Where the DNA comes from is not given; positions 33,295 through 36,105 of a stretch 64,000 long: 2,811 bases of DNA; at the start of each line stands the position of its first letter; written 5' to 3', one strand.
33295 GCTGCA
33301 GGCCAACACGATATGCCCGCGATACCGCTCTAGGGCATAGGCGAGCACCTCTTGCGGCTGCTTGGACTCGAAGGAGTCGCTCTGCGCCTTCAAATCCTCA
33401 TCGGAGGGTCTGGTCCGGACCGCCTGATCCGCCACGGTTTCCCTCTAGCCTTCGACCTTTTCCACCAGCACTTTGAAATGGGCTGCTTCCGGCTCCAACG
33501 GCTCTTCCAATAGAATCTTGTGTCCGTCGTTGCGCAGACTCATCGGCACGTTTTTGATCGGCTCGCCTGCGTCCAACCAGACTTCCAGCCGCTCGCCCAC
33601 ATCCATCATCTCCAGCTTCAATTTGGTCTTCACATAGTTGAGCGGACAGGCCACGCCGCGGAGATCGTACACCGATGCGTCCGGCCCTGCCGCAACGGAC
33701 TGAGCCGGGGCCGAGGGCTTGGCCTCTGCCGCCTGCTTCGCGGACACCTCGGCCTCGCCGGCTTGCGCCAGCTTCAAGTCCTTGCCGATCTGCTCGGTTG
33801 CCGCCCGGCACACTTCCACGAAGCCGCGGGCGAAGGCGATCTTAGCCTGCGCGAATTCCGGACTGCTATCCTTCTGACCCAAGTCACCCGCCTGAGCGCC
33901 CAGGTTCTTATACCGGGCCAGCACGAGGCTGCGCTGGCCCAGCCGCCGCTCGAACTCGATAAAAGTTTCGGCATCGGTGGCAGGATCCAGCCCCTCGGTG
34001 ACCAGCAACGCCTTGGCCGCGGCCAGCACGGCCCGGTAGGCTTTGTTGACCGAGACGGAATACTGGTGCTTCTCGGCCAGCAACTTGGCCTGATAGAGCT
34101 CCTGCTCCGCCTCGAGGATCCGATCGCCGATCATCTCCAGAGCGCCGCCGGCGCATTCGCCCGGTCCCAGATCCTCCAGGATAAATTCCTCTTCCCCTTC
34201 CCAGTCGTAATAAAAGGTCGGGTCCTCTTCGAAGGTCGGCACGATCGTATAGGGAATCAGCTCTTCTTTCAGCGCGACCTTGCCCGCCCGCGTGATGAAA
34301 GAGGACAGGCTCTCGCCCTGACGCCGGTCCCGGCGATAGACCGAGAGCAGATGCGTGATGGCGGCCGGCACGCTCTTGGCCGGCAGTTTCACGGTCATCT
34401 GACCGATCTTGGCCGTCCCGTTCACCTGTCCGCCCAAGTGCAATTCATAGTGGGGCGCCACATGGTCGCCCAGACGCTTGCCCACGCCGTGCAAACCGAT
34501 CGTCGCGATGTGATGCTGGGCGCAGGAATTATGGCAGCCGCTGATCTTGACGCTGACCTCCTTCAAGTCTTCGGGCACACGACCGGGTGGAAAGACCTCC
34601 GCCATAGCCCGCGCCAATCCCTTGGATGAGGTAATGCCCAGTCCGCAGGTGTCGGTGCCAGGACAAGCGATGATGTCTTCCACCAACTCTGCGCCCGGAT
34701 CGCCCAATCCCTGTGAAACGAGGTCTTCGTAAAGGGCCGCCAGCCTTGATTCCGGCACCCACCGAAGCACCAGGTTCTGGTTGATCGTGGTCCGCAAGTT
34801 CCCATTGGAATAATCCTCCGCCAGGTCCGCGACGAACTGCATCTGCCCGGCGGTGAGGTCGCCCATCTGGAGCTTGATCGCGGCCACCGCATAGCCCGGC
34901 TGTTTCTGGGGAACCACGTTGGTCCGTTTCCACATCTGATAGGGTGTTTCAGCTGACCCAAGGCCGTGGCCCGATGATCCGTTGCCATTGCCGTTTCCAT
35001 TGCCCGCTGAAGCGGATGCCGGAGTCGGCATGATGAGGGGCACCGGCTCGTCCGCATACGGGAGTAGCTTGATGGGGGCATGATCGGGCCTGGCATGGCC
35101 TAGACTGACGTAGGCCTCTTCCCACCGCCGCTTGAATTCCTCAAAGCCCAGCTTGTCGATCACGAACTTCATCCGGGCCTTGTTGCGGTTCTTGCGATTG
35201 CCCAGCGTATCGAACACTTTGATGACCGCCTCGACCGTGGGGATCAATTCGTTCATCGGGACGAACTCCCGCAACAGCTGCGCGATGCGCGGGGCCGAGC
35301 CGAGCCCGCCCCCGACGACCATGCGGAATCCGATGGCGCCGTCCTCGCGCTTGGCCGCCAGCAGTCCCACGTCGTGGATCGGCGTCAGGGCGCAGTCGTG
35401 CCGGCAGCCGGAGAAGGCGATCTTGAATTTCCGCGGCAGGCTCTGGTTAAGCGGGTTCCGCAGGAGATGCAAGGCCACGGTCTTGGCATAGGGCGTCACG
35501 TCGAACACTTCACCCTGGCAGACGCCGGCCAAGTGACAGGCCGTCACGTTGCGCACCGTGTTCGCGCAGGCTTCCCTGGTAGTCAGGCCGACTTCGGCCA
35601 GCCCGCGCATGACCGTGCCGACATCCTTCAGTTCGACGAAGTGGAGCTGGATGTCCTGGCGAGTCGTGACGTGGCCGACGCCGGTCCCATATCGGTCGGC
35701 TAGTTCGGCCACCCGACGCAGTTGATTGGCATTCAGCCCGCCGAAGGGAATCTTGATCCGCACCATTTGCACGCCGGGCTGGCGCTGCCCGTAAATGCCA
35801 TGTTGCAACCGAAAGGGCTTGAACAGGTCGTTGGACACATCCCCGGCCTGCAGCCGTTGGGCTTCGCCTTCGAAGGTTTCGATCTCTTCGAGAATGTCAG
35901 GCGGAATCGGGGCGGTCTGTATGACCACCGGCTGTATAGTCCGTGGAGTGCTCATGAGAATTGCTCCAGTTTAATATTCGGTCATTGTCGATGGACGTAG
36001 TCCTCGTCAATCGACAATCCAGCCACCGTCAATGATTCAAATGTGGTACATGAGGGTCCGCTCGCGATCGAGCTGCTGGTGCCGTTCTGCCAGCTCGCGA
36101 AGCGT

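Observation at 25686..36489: Eleven-gene co-directional array that embeds sulfate assimilation in an apparent sulfur-relay / Fe-S context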

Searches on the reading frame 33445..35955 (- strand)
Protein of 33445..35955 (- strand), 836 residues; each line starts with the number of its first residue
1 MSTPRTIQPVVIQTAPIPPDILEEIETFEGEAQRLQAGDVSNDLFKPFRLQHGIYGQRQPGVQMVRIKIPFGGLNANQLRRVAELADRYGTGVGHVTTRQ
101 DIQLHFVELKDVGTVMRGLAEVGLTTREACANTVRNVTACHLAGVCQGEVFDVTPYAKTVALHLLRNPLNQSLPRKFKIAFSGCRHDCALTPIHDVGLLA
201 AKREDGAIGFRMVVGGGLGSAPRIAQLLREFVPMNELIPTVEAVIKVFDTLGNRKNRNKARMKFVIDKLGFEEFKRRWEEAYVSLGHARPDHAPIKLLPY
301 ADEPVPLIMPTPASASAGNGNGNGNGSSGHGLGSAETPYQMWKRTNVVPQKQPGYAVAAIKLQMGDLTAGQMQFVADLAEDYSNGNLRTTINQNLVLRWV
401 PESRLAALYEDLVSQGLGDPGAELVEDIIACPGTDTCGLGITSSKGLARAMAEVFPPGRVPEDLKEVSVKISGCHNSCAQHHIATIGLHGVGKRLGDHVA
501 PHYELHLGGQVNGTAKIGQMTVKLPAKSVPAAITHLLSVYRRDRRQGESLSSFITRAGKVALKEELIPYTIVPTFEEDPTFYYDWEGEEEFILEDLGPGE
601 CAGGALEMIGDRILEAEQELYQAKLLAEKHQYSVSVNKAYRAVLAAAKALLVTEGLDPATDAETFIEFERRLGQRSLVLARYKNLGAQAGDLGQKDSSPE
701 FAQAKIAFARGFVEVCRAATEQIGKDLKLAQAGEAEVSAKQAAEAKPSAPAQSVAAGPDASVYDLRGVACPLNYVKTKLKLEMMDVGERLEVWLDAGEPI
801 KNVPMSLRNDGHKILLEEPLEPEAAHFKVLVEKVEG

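Call 5: search_protein_families(library=pfam, proteins=[window:33445-35955:-], max_evalue=0.01)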
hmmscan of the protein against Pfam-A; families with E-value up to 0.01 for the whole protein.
window:33445-35955:- (836 aa): 4 families
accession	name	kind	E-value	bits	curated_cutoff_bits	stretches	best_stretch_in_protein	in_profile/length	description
PF01077.27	NIR_SIR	-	2.6e-59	199.6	27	2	131-280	2-152/158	Nitrite and sulphite reductase 4Fe-4S domain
PF03460.22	NIR_SIR_ferr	-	4.5e-39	132.5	24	2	55-122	1-69/69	Nitrite/Sulfite reductase ferredoxin-like half domain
PF01206.22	TusA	-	1.2e-14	54.4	28.6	1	763-833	3-70/70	Sulfurtransferase TusA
PF05168.19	HEPN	-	9.8e-06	26.2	22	1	612-660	4-52/117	HEPN domain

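Call 6: search_protein_families(library=ncbifam, proteins=[window:33445-35955:-], max_evalue=0.001)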
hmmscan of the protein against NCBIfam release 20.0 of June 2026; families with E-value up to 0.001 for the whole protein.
window:33445-35955:- (836 aa): 12 families
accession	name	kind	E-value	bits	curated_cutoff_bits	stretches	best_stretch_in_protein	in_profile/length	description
NF007126.0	PRK09567.1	equivalog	2.7e-88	296.6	523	2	63-281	117-339/595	NirA family protein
NF007125.0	PRK09566.1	equivalog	1.8e-76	257.6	594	2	55-284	58-292/513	ferredoxin--nitrite reductase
NF010029.0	PRK13504.1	equivalog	2.1e-56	191.4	457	3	375-561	383-565/575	NADPH-dependent assimilatory sulfite reductase hemoprotein subunit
TIGR02435.1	CobG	equivalog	1.1e-52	179.3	234.8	1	63-491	18-384/388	precorrin-3B synthase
TIGR02041.1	CysI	equivalog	2e-41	142.1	756.55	3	382-559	367-540/541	assimilatory sulfite reductase (NADPH) hemoprotein subunit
TIGR02042.1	sir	equivalog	6.5e-39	133.5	731.5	3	380-564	396-576/581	sulfite reductase, ferredoxin dependent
TIGR02374.1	nitri_red_nirB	equivalog_domain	9.7e-30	103.6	578.35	2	68-259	565-746/794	nitrite reductase large subunit NirB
TIGR02912.1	sulfite_red_C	equivalog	1.1e-28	100.2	324.1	2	59-200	17-160/314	sulfite reductase subunit C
TIGR02066.1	dsrB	equivalog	1.4e-22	80.2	341.5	2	65-203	33-170/341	dissimilatory-type sulfite reductase subunit beta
NF011565.0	PRK14989.1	subfamily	1.2e-15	56.7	883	1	66-245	568-737/847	nitrite reductase large subunit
TIGR02064.1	dsrA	equivalog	1.6e-09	37.2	392.85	1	64-205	83-226/402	dissimilatory-type sulfite reductase subunit alpha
NF008242.0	PRK11018.1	equivalog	4.5e-09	35.8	79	1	763-830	11-75/78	sulfurtransferase-like selenium metabolism protein YedF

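Call 31: search_protein_representatives(protein=window:33445-35955:-)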
Query: 836 residues. Proteins with E-value up to 0.001 (for the whole library): 9512; up to 1e-10: 4856; up to 1e-30: 1538. The best 150 are listed.
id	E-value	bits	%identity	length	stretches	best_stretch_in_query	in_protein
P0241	0.0e+00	1355.1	72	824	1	10-835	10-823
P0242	8.1e-232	788.4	48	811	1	11-833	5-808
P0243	8.0e-212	722.3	46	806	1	17-833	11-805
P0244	2.7e-205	700.7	67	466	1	364-834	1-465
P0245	4.6e-196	670.2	44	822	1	19-833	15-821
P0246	1.4e-190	652.1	44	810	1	16-831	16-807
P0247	5.7e-190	650.0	43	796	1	12-834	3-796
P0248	2.9e-176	604.7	43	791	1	15-821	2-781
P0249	2.7e-174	598.2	40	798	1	15-833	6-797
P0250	8.8e-167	573.3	38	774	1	22-833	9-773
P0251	8.1e-166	570.2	43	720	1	17-719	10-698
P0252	9.2e-165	566.7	51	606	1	24-608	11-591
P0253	1.6e-163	562.5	49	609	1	23-602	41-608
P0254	4.1e-158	544.7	43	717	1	16-692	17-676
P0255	1.5e-157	542.8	47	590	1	22-602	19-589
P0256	1.1e-156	539.9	37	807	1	17-833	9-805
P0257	9.3e-155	533.6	48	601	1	17-603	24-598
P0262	6.8e-149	514.2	47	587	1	18-602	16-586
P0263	1.2e-148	513.4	46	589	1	18-602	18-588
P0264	3.2e-146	505.3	38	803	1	12-821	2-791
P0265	4.3e-145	501.6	46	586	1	23-602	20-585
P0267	2.4e-144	499.1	36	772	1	25-832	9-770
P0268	5.2e-144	498.0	48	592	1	20-602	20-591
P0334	1.8e-121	423.5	34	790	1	20-826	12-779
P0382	2.8e-112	393.1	33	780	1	22-833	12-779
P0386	3.0e-111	389.7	35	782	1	17-833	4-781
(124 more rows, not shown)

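Call 32: list_cluster_members(proteins=[P0242, P0243, P0245, P0247, P0249, P0250, P0256, P0267, P0334, P0382])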
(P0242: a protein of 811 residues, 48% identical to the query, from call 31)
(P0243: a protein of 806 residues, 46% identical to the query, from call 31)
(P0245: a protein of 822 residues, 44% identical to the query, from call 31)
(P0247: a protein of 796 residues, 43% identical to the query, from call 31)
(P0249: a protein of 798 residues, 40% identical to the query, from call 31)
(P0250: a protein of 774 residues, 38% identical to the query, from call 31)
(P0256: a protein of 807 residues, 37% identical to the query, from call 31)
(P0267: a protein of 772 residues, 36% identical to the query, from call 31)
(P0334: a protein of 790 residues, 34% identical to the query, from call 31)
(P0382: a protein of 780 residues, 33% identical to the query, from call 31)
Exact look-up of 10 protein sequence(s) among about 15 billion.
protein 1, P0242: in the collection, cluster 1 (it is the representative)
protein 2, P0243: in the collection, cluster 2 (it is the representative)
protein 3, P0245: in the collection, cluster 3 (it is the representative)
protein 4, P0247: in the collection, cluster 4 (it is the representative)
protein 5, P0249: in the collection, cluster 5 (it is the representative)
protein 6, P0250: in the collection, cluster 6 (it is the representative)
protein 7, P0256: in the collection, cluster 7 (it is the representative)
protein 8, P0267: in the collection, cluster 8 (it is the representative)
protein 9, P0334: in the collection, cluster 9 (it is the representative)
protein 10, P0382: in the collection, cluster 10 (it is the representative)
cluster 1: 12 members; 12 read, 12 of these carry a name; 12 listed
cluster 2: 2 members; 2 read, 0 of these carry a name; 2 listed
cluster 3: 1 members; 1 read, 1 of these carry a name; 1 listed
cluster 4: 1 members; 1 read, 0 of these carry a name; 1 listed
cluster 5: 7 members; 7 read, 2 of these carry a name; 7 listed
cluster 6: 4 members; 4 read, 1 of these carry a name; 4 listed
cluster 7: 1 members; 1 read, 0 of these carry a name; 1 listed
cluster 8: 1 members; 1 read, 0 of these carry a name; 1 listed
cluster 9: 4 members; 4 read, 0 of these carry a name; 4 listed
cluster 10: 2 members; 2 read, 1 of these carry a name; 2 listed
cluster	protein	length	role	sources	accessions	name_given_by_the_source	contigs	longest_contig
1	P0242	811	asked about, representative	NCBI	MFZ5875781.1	MAG: sulfurtransferase TusA family protein [Nitrospirota bacterium]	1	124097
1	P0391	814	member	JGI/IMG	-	sulfite reductase (ferredoxin)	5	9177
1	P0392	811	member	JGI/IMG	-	sulfite reductase (ferredoxin)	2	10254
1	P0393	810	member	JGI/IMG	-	sulfite reductase (ferredoxin)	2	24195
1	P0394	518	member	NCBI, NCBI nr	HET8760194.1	MAG TPA: nitrite/sulfite reductase, partial [Nitrospiria bacterium] | nitrite/sulfite reductase [Nitrospiria bacterium]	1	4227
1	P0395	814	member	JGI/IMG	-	sulfite reductase (ferredoxin)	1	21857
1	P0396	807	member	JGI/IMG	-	sulfite reductase (ferredoxin)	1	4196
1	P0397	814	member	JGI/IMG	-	sulfite reductase (ferredoxin)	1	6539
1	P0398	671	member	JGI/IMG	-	sulfite reductase (ferredoxin)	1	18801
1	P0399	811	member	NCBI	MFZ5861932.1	MAG: sulfurtransferase TusA family protein [Nitrospirota bacterium]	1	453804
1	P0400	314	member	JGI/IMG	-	sulfite reductase (ferredoxin)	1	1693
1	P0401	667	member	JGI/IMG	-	sulfite reductase (ferredoxin)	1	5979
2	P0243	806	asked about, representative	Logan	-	-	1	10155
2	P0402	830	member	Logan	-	-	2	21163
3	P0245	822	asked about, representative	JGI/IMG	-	sulfite reductase (ferredoxin)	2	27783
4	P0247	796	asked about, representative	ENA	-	-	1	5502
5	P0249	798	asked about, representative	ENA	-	-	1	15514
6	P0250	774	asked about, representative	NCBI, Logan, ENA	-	-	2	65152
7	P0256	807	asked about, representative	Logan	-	-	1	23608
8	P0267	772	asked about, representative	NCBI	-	-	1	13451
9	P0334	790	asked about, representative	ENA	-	-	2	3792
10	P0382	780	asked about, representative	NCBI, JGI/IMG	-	sulfite reductase (ferredoxin)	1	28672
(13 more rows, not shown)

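Call 33: find_encoding_contigs(protein=P0250, flank=10000, max_places=2)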
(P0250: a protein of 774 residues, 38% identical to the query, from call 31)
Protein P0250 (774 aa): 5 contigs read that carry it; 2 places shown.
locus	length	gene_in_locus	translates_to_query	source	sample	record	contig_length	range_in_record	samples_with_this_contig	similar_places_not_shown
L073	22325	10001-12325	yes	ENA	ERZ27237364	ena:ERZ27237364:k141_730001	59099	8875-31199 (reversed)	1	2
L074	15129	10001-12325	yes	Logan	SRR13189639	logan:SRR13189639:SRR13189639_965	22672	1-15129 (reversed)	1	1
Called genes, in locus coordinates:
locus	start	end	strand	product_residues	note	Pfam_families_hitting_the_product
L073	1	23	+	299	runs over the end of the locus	PF02899:Phage_int_SAM_1, PF13102:Phage_int_SAM_5 (faint), PF13495:Phage_int_SAM_4 (faint), PF18644:Phage_int_SAM_6 (weak), PF00589:Phage_integrase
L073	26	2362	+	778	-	-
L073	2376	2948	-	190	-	PF00005:ABC_tran (weak), PF00625:Guanylate_kin, PF13401:AAA_22 (weak), PF20720:nSTAND3 (weak), PF01926:MMR_HSR1 (faint), PF03266:NTPase_1 (faint), PF13238:AAA_18 (faint)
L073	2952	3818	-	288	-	PF03755:YicC-like_N, PF08340:YicC-like_C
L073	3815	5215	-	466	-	PF02878:PGM_PMM_I, PF02879:PGM_PMM_II, PF02880:PGM_PMM_III, PF00408:PGM_PMM_IV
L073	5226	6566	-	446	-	PF02397:Bac_transf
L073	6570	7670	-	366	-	PF13439:Glyco_transf_4, PF13579:Glyco_trans_4_4, PF20706:GT4-conflict (weak), PF00534:Glycos_transf_1, PF13692:Glyco_trans_1_4, PF13524:Glyco_trans_1_2 (weak)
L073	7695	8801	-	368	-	PF13439:Glyco_transf_4, PF20706:GT4-conflict (faint), PF00534:Glycos_transf_1, PF13692:Glyco_trans_1_4, PF13524:Glyco_trans_1_2 (weak)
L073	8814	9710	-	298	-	PF01259:SAICAR_synt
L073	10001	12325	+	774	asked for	PF03460:NIR_SIR_ferr, PF01077:NIR_SIR, PF03460:NIR_SIR_ferr, PF01077:NIR_SIR, PF01206:TusA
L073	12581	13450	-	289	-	PF04072:LCM (weak)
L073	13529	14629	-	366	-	PF01761:DHQ_synthase, PF24621:DHQS_C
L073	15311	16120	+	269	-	PF06508:QueC (faint)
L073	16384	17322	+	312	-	-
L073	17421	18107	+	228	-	PF00483:NTP_transferase, PF12804:NTP_transf_3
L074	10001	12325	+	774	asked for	PF03460:NIR_SIR_ferr, PF01077:NIR_SIR, PF03460:NIR_SIR_ferr, PF01077:NIR_SIR, PF01206:TusA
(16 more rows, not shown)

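Call 34: find_encoding_contigs(protein=P0242, flank=10000, max_places=1)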
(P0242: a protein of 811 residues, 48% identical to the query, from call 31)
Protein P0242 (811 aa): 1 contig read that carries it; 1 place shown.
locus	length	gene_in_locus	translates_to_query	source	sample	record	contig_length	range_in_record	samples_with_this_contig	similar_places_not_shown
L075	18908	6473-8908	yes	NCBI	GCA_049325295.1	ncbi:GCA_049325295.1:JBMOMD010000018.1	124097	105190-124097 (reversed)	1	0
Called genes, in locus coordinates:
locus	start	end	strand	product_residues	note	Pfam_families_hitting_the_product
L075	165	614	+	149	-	-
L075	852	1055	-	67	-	-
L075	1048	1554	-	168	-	-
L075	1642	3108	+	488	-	PF04715:, PF00425:Chorismate_bind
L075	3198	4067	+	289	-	PF01063:Aminotran_4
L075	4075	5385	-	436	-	PF01595:CNNM, PF00571:CBS, PF03471:CorC_HlyC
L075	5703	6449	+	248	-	PF01507:PAPS_reduct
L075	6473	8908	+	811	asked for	PF03460:NIR_SIR_ferr, PF01077:NIR_SIR, PF03460:NIR_SIR_ferr, PF01077:NIR_SIR, PF01206:TusA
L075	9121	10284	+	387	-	PF14306:PUA_2, PF01747:ATP-sulfurylase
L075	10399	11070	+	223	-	-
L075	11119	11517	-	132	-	-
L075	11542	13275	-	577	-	PF00664:ABC_membrane, PF00005:ABC_tran, PF02463:SMC_N (faint)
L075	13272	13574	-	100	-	-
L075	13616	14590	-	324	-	PF13369:Transglut_core2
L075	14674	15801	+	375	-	PF00144:Beta-lactamase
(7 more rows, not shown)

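Call 35: find_encoding_contigs(protein=P0245, flank=10000, max_places=1)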
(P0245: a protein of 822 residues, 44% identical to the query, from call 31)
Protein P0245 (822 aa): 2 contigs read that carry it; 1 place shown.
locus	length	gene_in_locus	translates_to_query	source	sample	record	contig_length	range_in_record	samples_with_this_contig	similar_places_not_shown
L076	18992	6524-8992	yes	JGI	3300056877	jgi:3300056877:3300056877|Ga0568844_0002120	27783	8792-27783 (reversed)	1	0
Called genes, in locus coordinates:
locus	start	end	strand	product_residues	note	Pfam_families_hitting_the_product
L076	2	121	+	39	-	?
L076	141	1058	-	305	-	PF00890:FAD_binding_2 (faint), PF01266:DAO (faint), PF03486:HI0933_like (faint), PF07992:Pyr_redox_2, PF13738:Pyr_redox_3, PF00070:Pyr_redox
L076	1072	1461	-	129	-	PF00072:Response_reg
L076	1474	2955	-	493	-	PF08323:Glyco_transf_5, PF13579:Glyco_trans_4_4, PF13439:Glyco_transf_4, PF20706:GT4-conflict (weak), PF00534:Glycos_transf_1, PF13692:Glyco_trans_1_4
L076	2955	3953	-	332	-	PF01087:GalP_UDP_transf, PF16285:DUF4931_N (weak), PF16268:DUF4921, PF02744:GalP_UDP_tr_C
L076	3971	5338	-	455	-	PF00072:Response_reg, PF00158:Sigma54_activat, PF14532:Sigma54_activ_2, PF25601:AAA_lid_14, PF02954:HTH_8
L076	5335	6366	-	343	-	PF01734:Patatin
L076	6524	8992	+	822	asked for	PF03460:NIR_SIR_ferr, PF01077:NIR_SIR, PF03460:NIR_SIR_ferr, PF01077:NIR_SIR, PF01206:TusA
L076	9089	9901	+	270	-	-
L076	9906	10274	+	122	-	PF04977:DivIC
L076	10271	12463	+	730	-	PF03065:Glyco_hydro_57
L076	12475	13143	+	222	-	PF01694:Rhomboid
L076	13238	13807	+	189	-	PF04542:Sigma70_r2, PF22029:PhyR_sigma2 (weak), PF08281:Sigma70_r4_2, PF04545:Sigma70_r4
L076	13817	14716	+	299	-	PF13490:zf-HC2 (weak)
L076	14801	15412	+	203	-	PF01300:Sua5_yciO_yrdC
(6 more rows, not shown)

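Call 36: find_encoding_contigs(protein=P0249, flank=10000, max_places=1)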
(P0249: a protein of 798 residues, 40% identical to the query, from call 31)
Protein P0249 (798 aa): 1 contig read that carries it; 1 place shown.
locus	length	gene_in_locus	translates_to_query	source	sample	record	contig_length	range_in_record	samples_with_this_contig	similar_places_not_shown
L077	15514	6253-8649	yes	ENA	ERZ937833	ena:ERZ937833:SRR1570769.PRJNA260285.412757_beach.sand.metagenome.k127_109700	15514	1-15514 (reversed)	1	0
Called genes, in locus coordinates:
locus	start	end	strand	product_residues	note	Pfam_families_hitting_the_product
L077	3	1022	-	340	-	?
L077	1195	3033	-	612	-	PF00664:ABC_membrane, PF00005:ABC_tran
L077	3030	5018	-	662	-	PF00664:ABC_membrane, PF00005:ABC_tran, PF02463:SMC_N (faint)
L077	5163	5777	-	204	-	PF13183:Fer4_8 (faint), PF14697:Fer4_21 (faint), PF13237:Fer4_10 (weak), PF12838:Fer4_7, PF13187:Fer4_9 (weak), PF13484:Fer4_16 (faint), PF00037:Fer4 (weak)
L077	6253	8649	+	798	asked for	PF03460:NIR_SIR_ferr, PF01077:NIR_SIR, PF03460:NIR_SIR_ferr, PF01077:NIR_SIR, PF01206:TusA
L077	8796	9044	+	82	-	PF03693:ParD_antitoxin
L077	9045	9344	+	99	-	PF05016:ParE_toxin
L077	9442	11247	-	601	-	PF12450:vWF_A, PF00092:VWA, PF13519:VWA_2, PF13768:VWA_3, PF12034:YfbK_C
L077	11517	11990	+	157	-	-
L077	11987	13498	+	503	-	PF02789:Peptidase_M17_N, PF00883:Peptidase_M17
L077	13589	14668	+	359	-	-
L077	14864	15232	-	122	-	PF07238:PilZ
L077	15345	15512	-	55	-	?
